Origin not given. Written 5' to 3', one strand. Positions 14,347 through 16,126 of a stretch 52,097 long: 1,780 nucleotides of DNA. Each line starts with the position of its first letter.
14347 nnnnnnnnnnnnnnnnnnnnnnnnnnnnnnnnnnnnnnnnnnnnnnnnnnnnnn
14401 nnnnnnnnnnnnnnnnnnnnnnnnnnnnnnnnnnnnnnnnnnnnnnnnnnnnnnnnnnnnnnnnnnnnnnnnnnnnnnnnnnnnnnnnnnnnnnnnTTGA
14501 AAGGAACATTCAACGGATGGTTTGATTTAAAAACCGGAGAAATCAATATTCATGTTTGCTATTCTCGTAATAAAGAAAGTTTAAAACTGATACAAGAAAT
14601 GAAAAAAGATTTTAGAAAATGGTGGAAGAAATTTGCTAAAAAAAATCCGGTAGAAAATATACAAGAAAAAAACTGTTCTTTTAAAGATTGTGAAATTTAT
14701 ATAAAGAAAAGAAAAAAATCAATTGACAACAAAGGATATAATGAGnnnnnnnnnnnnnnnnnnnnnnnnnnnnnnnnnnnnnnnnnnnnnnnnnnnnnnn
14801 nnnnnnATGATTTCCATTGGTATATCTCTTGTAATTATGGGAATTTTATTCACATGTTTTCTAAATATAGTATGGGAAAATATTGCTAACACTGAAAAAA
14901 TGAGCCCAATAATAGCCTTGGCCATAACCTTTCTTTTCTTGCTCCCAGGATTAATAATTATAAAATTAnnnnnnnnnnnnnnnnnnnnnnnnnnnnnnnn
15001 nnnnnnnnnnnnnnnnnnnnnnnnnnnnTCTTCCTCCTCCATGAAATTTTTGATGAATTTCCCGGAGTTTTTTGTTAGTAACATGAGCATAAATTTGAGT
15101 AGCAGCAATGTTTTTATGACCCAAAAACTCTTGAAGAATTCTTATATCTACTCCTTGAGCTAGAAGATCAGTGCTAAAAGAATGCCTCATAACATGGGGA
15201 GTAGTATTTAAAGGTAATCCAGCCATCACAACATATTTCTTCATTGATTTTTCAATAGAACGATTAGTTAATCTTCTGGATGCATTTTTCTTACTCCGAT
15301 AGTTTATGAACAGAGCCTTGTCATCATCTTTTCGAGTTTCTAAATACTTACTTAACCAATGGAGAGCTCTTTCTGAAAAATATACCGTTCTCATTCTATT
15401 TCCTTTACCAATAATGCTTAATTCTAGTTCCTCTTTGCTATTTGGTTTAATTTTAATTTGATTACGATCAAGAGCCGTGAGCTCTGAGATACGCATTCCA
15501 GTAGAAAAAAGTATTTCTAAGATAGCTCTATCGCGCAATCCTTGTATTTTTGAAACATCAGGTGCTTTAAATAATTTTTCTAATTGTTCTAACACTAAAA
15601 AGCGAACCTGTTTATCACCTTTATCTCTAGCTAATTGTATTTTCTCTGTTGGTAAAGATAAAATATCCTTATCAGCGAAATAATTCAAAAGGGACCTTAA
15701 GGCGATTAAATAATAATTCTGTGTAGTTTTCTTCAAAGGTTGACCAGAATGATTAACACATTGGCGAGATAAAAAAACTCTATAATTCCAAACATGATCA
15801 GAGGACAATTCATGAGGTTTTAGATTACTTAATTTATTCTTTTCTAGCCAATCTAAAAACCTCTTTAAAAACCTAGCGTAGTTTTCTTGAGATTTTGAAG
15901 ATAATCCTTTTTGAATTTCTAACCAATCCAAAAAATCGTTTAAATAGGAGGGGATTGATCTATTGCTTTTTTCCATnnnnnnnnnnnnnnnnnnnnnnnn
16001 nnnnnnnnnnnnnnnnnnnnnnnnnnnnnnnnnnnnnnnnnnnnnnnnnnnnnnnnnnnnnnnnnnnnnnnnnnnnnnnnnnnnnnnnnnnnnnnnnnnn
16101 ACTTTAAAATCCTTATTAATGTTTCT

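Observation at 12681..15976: Consensus-promoter cassette of three tiny Lys-rich orphan proteins plus an unlisted 54-aa two-TM protein, bracketed by a Cas4-like Fe-S nuclease and a tyrosine recombinase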

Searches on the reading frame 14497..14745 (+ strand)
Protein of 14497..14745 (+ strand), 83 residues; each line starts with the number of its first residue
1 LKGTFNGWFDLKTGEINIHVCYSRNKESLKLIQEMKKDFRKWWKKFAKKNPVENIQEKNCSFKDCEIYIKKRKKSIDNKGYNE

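Call 7: search_protein_families(library=pfam, proteins=[window:14497-14745:+], max_evalue=1)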
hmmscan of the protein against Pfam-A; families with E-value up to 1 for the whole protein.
window:14497-14745:+ (83 aa): 4 families
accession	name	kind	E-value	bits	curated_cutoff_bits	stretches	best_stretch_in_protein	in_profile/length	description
PF09630.15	DUF2024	-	0.099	13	27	1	40-81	37-76/81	Domain of unknown function (DUF2024)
PF24980.1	LSU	-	0.17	12.4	30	1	24-61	9-43/53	Response to Low Sulfur (LSU) family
PF04383.19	KilA-N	-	0.19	12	23.8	1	30-80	25-74/107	KilA-N domain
PF01717.24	Meth_synt_2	-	0.21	11.3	21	1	15-40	212-237/324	Cobalamin-independent synthase, Catalytic domain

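Call 8: search_protein_families(library=phrogs, proteins=[window:14497-14745:+], max_evalue=1)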
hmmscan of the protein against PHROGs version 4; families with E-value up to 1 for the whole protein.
window:14497-14745:+ (83 aa): 1 family
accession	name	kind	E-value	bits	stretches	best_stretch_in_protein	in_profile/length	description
phrog_5174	-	unknown function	0.12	13.5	1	53-81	3-31/62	-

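Call 39: find_homologous_proteins(query=A5, max_evalue=0.01)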
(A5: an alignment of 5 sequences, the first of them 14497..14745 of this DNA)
Query A5 (5 sequences) (83 aa, profile of the alignment): 7 proteins with E <= 0.01 among 773 candidates.
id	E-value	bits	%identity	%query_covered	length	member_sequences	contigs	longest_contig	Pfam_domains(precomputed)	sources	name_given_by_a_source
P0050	1.9e-34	136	63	100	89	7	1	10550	-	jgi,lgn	jgi:hypothetical protein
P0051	2.6e-30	122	57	53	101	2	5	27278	-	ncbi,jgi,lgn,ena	jgi:hypothetical protein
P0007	2.3e-29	119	96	100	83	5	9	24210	-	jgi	jgi:hypothetical protein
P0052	9.5e-28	114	29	37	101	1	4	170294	-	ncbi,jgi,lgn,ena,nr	ncbi:MAG: hypothetical protein PHH35_01590 [Candidatus Pacebacteria bacterium]|jgi:hypothetical prot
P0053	9.9e-26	108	37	49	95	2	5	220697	-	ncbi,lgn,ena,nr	ncbi:MAG: hypothetical protein PHG13_02610 [Candidatus Pacebacteria bacterium]|nr:hypothetical prote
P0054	7.8e-20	89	37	95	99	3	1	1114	-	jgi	-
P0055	3.5e-17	80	64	63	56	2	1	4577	-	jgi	-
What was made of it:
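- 14497..14748 (+): o3, 83 aa, TTG start. Beta-hairpin, long helix, strand, then a disordered C-terminal tail ending in the conserved GYNE. Only 7 clusters in the family (call 39).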

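Call 52: search_protein_families(library=padloc, proteins=[window:14497-14745:+], max_evalue=0.1)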
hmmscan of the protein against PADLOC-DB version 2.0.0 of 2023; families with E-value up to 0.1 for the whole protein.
window:14497-14745:+ (83 aa): 0 families

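Call 58: predict_structure(alignment_id=A6)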
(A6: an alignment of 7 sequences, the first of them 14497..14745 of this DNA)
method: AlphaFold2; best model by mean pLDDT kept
length: 83 residues; sequences in the alignment: 7
mean_pLDDT: 61.5   pTM: 0.47
mean pLDDT of the five models: 61.5, 61.3, 56.3, 55.4, 54.1
residues with pLDDT >= 90: 0; 70-90: 29; 50-70: 33; < 50: 21
segments of 3 or more residues with pLDDT < 50: 65-83
pLDDT, mean of each block of 10 residues (from residue 1): 65 66 71 78 76 56 51 36 34
secondary structure, 60 per line:
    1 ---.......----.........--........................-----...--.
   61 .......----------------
elements in order: E4-10 E15-23 H26-49 E60-67

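Call 62: fold_search(model_id=the predicted structure, library=pdb)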
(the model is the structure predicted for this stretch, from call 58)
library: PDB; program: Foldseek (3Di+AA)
matches with E <= 10: 38; with E <= 0.001: 0
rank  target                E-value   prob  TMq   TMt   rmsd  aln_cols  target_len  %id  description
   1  8d04_C                4.0e-01  0.35  0.39  0.46   5.1        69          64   12  Hallucinated C2 protein assembly HALC2_062 (released 2022-09-28)
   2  8d04_B                8.8e-01  0.28  0.39  0.47   5.8        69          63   10  Hallucinated C2 protein assembly HALC2_062 (released 2022-09-28)
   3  3gku_B                2.4e+00  0.08  0.25  0.14   7.8        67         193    9  Crystal structure of a probable RNA-binding protein from Clostridium symbiosum ATCC 14940 (released 2009-03-31)
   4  8xgc_8                3.6e+00  0.06  0.33  0.06   6.0        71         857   20  Structure of yeast replisome associated with FACT and histone hexamer, Composite map (released 2024-02-14)
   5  6j08_A                4.1e+00  0.07  0.23  0.20   5.4        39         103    8  Crystal structure of human MAJIN and TERB2 (released 2019-02-27)
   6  7ojj                  4.4e+00  0.08  0.33  0.03   4.5        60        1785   15  Lassa virus L protein with endonuclease and C-terminal domains in close proximity [MID-LINK] (released 2021-12-01)
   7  5cuk                  4.7e+00  0.12  0.39  0.36   3.9        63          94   16  Crystal structure of the PscP SS domain (released 2015-12-02)
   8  6rwx_A                5.0e+00  0.08  0.35  0.19   4.7        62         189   13  Periplasmic inner membrane ring of the Shigella type 3 secretion system (released 2020-02-12)
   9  9kvy_B                5.7e+00  0.08  0.38  0.14   4.0        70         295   11  Cryo-EM structure of SLC30A10, determined in asymmetric conformations-one subunit in an inward-facing Mn2+-bound and t (released 2025-10-15)
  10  7afq_MODEL_1_V        5.7e+00  0.06  0.33  0.30   6.7        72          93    8  Ribosome binding factor A (RbfA) (released 2020-12-16)
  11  7p82_C                5.7e+00  0.06  0.27  0.08   6.3        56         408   12  Crystal structure of apo form L147A/I351A variant of S-adenosylmethionine synthetase from Methanocaldococcus jannaschi (released 2021-11-17)
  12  9jx6_A                6.1e+00  0.01  0.20  0.14   9.8        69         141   13  Crystal Structure of wild type Ab-ohrB (released 2024-11-06)
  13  7ela_A                6.1e+00  0.01  0.19  0.03   7.4        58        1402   14  Structure of Lassa virus polymerase in complex with 3'-vRNA and Z mutant (F36A) (released 2021-05-05)
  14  8csr_6                6.6e+00  0.08  0.38  0.28   5.4        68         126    3  Human mitochondrial small subunit assembly intermediate (State C) (released 2022-12-14)
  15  8axn_C                6.6e+00  0.08  0.37  0.18   5.4        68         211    9  Inner membrane ring and secretin N0 N1 domains of the type 3 secretion system of Shigella flexneri (released 2023-03-01)
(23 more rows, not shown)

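Call 64: find_related_loci(query=A5, collection=viral_contigs, flank=5000)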
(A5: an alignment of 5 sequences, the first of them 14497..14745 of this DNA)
Query A5 (83 aa) in viral_contigs; peptide patterns used: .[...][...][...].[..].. (x = any residue, [..] = any of these).
118 stretches matched a pattern, but none encodes a relative of the query by tblastn (E <= 1e-3).

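Call 66: search_dna_similar(query=window:14497-14745:+, collection=phages, mode=protein, max_evalue=1, max_rows=5)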
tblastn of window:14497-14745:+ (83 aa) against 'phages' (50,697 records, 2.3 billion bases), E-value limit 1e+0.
Records with a match: 6; places in all: 6; records where one place covers at least 80% of the query: 0.
Best place of each record, by identity: <60% 6.
By first word of the organism name: Serratia 6.
By host as written in the record: Serratia sp. 3; Serratia marcescens 2170 2; Serratia marcescens wk2050 1.
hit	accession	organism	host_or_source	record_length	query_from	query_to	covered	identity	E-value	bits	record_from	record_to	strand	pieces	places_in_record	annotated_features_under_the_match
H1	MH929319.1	Serratia phage vB_SmaA_3M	Serratia marcescens 2170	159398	26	57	39%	43.8%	5e-1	34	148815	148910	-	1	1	putative exonuclease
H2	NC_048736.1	Serratia phage vB_SmaA_3M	Serratia marcescens 2170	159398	26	57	39%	43.8%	5e-1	34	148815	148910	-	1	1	exonuclease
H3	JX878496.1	Serratia phage phiMAM1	Serratia sp.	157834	26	57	39%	43.8%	5e-1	34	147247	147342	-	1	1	exonuclease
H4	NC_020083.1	Serratia phage phiMAM1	Serratia sp.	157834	26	57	39%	43.8%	5e-1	34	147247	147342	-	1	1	exonuclease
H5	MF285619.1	Serratia phage 2050H1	Serratia marcescens wk2050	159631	26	57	39%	43.8%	5e-1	34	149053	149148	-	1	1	exonuclease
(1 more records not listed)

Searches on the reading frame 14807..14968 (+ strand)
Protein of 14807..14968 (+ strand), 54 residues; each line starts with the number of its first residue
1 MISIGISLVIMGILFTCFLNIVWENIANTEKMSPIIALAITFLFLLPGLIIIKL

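Call 7: search_protein_families(library=pfam, proteins=[window:14807-14968:+], max_evalue=1)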
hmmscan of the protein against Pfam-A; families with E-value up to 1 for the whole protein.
window:14807-14968:+ (54 aa): 2 families
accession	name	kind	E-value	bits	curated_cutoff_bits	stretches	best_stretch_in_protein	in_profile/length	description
PF14037.11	YoqO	-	0.019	15.9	27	1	8-45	3-39/116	YoqO-like protein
PF10966.13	DUF2768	-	0.047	14.6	23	1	6-52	4-50/58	Protein of unknown function (DUF2768)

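Call 8: search_protein_families(library=phrogs, proteins=[window:14807-14968:+], max_evalue=1)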
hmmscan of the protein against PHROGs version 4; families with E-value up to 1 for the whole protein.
window:14807-14968:+ (54 aa): 1 family
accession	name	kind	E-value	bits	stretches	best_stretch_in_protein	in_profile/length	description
phrog_30191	-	unknown function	0.0097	17.1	1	4-33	24-55/75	-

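Call 52: search_protein_families(library=padloc, proteins=[window:14807-14968:+], max_evalue=0.1)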
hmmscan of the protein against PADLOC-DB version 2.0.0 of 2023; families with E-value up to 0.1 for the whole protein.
window:14807-14968:+ (54 aa): 0 families

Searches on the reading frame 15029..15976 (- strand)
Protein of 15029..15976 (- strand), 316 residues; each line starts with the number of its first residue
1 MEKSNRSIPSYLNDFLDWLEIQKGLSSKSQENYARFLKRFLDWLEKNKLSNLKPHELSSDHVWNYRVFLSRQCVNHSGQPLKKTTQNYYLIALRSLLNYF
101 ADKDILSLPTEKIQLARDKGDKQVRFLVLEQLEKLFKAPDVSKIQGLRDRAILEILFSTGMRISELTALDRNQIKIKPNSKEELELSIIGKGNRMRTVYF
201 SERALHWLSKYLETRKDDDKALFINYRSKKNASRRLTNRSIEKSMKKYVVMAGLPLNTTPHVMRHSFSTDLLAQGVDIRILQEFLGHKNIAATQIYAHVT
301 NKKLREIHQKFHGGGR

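Call 7: search_protein_families(library=pfam, proteins=[window:15029-15976:-], max_evalue=1)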
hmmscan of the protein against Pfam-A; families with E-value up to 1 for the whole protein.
window:15029-15976:- (316 aa): 5 families
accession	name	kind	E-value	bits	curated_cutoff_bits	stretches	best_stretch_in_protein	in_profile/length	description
PF00589.27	Phage_integrase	-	2.6e-39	135.2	27.1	1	126-301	2-170/172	Phage integrase family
PF02899.23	Phage_int_SAM_1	-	1.2e-09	38.8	22.3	1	12-100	1-79/83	Phage integrase, N-terminal SAM-like domain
PF13495.12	Phage_int_SAM_4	-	5.4e-08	33.6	27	1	12-105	2-83/85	Phage integrase, N-terminal SAM-like domain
PF13102.12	Phage_int_SAM_5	-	5.8e-05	23.8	22.3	1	20-107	14-89/98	Phage integrase SAM-like domain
PF18231.7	SerK_C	-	0.058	14.2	25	1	152-242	13-100/105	L-serine kinase SerK, C-terminal domain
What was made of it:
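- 15026..15976 (-): XerC/XerD-like tyrosine recombinase. It is the core-gene right border of the slot. Pfam Phage_integrase 2.6e-39 plus SAM_1 (call 7).
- Checked: Recombinase 15026-15976(-): Phage_integrase 2.6e-39 plus an N-terminal SAM-like domain (call 7).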

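Call 8: search_protein_families(library=phrogs, proteins=[window:15029-15976:-], max_evalue=1)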
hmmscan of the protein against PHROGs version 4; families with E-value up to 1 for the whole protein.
window:15029-15976:- (316 aa): 12 families
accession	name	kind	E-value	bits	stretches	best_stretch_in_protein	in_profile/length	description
phrog_1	-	integration and excision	2e-50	173.7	1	13-311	167-447/611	integrase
phrog_216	-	integration and excision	8.7e-36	124.5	1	129-312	58-237/301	integrase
phrog_7685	-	integration and excision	1.3e-11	45.6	1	193-311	126-235/240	integrase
phrog_7269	-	integration and excision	6.4e-11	43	1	250-306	20-76/89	integrase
phrog_23271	-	unknown function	1.6e-09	38.5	1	256-301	7-52/67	-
phrog_5127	-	integration and excision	5.5e-07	30.4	1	10-288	121-322/355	integrase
phrog_34557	-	integration and excision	3e-05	24.8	1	254-301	121-168/183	integrase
phrog_35951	-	unknown function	0.0028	19.1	1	243-310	7-73/97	-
phrog_30971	-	DNA, RNA and nucleotide metabolism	0.051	15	0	277-315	42-80/82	clamp loader of DNA polymerase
phrog_24775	-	unknown function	0.17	13.1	1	258-297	28-67/101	-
phrog_24633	-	unknown function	0.19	11.8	0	252-300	213-260/367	-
phrog_9208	-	integration and excision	0.51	11.1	1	243-308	172-236/241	integrase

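Call 35: search_protein_families(library=ncbifam, proteins=[window:15029-15976:-], max_evalue=0.01)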
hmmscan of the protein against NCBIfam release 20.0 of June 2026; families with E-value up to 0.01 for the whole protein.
window:15029-15976:- (316 aa): 12 families
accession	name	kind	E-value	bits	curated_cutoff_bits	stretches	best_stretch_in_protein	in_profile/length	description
NF001399.0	PRK00283.1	subfamily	6.7e-63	212.7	279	1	11-312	8-296/300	tyrosine recombinase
TIGR02224.1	recomb_XerC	equivalog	1.4e-62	211.7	335.15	1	14-312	2-290/295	tyrosine recombinase XerC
TIGR02225.1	recomb_XerD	equivalog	2.2e-62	211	329.6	1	14-312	2-287/290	site-specific tyrosine recombinase XerD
NF040815.2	recomb_XerA_Arch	equivalog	1.9e-52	178.4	220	1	13-307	1-262/263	site-specific tyrosine recombinase/integron integrase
NF002331.0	PRK01287.1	subfamily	1e-49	169.4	371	1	5-313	23-326/365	site-specific tyrosine recombinase XerC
NF003462.0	PRK05084.1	equivalog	2.8e-35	121.7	267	2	147-309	195-354/360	tyrosine recombinase XerS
TIGR02249.1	integrase_gron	subfamily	4.5e-28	98.5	265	2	222-306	223-307/315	integron integrase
NF011946.0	PRK15417.1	equivalog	4.7e-15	55.6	435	1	234-301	250-317/337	integron integrase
NF007370.0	PRK09870.1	subfamily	7.5e-15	55.1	221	1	120-307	6-187/200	tyrosine-type DNA invertase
NF007371.0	PRK09871.1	subfamily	1.6e-13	50.7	222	1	125-300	5-175/198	tyrosine-type DNA invertase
NF040693.1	recomb_GmtY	equivalog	3.5e-12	46.3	340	1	206-306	334-439/441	gamma-mobile-trio recombinase GmtY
NF041502.1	integrase_1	equivalog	0.0001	21.2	350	1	230-309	293-370/484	site-specific integrase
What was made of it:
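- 15026..15976 (-): NCBIfam XerC 1.4e-62 and XerD 2.2e-62, below the equivalog cut-offs (call 35).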
